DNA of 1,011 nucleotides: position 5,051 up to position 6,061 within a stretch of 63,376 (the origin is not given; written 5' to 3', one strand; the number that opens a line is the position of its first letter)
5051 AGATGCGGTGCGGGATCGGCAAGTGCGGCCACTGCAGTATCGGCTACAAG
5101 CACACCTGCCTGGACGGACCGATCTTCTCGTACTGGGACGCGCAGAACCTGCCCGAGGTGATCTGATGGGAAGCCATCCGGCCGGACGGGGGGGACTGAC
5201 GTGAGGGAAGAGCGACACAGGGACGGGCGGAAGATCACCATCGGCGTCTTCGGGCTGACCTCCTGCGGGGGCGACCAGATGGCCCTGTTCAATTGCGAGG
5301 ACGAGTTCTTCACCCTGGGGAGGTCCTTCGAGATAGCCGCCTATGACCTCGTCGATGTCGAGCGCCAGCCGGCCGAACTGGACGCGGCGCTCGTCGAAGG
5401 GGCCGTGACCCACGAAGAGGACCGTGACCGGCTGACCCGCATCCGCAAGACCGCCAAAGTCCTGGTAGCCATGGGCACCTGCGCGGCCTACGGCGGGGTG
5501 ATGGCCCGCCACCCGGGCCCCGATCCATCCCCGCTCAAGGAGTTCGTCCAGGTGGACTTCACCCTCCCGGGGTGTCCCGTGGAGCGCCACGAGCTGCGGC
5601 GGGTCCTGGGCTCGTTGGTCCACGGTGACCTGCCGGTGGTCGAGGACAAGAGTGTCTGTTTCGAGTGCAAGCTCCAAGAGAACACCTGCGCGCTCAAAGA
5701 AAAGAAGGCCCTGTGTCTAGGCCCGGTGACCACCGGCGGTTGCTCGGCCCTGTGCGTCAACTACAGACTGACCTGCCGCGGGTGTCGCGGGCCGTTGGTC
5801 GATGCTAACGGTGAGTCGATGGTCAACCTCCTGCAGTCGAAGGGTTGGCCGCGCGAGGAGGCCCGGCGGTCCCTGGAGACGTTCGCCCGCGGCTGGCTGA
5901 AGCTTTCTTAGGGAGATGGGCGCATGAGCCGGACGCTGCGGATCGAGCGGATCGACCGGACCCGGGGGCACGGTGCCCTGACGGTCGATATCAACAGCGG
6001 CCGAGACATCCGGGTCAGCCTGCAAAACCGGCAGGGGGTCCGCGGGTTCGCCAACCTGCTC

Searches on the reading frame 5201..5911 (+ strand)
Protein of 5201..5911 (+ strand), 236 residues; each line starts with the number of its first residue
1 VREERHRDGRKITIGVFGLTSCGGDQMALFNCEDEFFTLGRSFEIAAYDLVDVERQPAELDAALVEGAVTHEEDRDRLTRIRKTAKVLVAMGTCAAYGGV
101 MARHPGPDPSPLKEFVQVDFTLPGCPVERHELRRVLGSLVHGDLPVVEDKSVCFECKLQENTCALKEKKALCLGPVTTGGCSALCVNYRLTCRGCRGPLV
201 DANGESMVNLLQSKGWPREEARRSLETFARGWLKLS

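Call 4: search_protein_families(library=pfam, proteins=[window:5201-5911:+], max_evalue=0.01)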
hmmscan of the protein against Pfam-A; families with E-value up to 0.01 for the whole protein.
window:5201-5911:+ (236 aa): 1 family
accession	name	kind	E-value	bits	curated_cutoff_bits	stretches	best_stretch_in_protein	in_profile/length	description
PF01058.29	Oxidored_q6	-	1e-22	80.7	27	1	22-137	1-126/128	NADH ubiquinone oxidoreductase, 20 Kd subunit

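Call 5: search_protein_families(library=ncbifam, proteins=[window:5201-5911:+], max_evalue=0.01)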
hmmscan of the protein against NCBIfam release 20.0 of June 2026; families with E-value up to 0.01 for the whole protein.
window:5201-5911:+ (236 aa): 12 families
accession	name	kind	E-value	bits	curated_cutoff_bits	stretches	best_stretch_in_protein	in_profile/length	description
NF040831.1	sulfhyd_ShyD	equivalog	7.5e-50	169.8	460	2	108-230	116-239/240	NAD(P)-dependent hydrogenase/sulfhydrogenase 2 subunit delta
NF040836.1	sulfhyd_HydD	equivalog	1e-40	139.6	500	2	110-228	124-244/261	NADPH-dependent hydrogenase/sulfhydrogenase 1 subunit delta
NF045875.1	F420_non_VhuG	exception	5.1e-24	85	450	2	10-101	3-94/286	F420-non-reducing hydrogenase subunit VhuG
TIGR03294.1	FrhG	equivalog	6.9e-18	65.2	245.5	1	11-193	1-194/228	coenzyme F420 hydrogenase subunit gamma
TIGR00391.1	hydA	subfamily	6.1e-08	32.2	179.5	1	72-151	137-220/365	hydrogenase small subunit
TIGR01957.1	nuoB_fam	subfamily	1.7e-05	24.8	142.7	1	32-130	29-129/145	NADH-quinone oxidoreductase subunit B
NF011390.0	PRK14815.1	equivalog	0.00014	21.2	281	1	27-129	40-143/183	NADH dehydrogenase subunit B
NF007779.0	PRK10468.1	equivalog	0.00033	19.8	659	1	76-150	139-217/372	hydrogenase 2 small subunit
NF005012.1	PRK06411.1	subfamily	0.00056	19.5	116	1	43-131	58-146/166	NADH-quinone oxidoreductase subunit NuoB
NF011391.0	PRK14816.1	equivalog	0.00085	18.9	283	1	29-128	61-162/196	NADH-quinone oxidoreductase subunit B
NF045520.1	H2_NiFeSe_small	exception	0.0036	16.7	470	1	76-103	135-162/314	NiFeSe hydrogenase small subunit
NF011394.0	PRK14819.1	equivalog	0.0063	16.1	312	1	43-131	55-144/264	NADH-quinone oxidoreductase subunit B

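Call 23: search_solved_structures(query=window:5201-5911:+, max_evalue=0.00001, show_alignments=2)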
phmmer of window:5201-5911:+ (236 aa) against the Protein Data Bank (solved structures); distinct sequences matched with E-value up to 0.00001: 12.
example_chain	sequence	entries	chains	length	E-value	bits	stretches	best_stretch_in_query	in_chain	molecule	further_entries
9e15_A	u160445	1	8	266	8.8e-39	136.4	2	97-227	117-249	Sulfhydrogenase 1 subunit delta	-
9nez_A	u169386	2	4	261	1.3e-37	132.6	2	97-227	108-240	Sulfhydrogenase 1 subunit delta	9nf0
9e1j_A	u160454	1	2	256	9.7e-37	129.7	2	96-226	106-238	Sulfhydrogenase 1 subunit delta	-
5odc_E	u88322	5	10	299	1.3e-22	83.4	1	14-101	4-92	Methyl-viologen reducing hydrogenase subunit G | Methyl-viologen reducing hydrogenase, subunit G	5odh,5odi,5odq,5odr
9sfi_I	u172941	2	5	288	4.9e-21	78.3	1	11-119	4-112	F420-non-reducing hydrogenase small subunit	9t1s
9sw2_E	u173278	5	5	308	1.1e-19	73.9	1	10-102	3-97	F420-non-reducing hydrogenase subunit G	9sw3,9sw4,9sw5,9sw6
3zfs_B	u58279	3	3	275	6e-13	51.8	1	8-197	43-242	F420-REDUCING HYDROGENASE, SUBUNIT GAMMA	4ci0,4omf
5xf9_C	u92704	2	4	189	2.1e-11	46.8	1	9-104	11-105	NAD-reducing hydrogenase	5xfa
9r51_C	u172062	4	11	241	5.3e-11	45.5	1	49-187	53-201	F420-reducing [NiFe]-hydrogenase from Methanothermococcus thermolithotrophicus subunit gam | F420-reducing [NiFe]-hydrogenase from Methanothermococcus thermolit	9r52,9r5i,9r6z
7t2r_E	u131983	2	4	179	6.8e-11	45.1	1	11-102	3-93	NiFe hydrogenase small subunit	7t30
6qii_G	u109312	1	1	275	4.3e-10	42.5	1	10-135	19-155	Coenzyme F420 hydrogenase subunit gamma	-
6qgr_G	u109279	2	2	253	6.2e-10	42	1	11-135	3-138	Coenzyme F420 hydrogenase subunit gamma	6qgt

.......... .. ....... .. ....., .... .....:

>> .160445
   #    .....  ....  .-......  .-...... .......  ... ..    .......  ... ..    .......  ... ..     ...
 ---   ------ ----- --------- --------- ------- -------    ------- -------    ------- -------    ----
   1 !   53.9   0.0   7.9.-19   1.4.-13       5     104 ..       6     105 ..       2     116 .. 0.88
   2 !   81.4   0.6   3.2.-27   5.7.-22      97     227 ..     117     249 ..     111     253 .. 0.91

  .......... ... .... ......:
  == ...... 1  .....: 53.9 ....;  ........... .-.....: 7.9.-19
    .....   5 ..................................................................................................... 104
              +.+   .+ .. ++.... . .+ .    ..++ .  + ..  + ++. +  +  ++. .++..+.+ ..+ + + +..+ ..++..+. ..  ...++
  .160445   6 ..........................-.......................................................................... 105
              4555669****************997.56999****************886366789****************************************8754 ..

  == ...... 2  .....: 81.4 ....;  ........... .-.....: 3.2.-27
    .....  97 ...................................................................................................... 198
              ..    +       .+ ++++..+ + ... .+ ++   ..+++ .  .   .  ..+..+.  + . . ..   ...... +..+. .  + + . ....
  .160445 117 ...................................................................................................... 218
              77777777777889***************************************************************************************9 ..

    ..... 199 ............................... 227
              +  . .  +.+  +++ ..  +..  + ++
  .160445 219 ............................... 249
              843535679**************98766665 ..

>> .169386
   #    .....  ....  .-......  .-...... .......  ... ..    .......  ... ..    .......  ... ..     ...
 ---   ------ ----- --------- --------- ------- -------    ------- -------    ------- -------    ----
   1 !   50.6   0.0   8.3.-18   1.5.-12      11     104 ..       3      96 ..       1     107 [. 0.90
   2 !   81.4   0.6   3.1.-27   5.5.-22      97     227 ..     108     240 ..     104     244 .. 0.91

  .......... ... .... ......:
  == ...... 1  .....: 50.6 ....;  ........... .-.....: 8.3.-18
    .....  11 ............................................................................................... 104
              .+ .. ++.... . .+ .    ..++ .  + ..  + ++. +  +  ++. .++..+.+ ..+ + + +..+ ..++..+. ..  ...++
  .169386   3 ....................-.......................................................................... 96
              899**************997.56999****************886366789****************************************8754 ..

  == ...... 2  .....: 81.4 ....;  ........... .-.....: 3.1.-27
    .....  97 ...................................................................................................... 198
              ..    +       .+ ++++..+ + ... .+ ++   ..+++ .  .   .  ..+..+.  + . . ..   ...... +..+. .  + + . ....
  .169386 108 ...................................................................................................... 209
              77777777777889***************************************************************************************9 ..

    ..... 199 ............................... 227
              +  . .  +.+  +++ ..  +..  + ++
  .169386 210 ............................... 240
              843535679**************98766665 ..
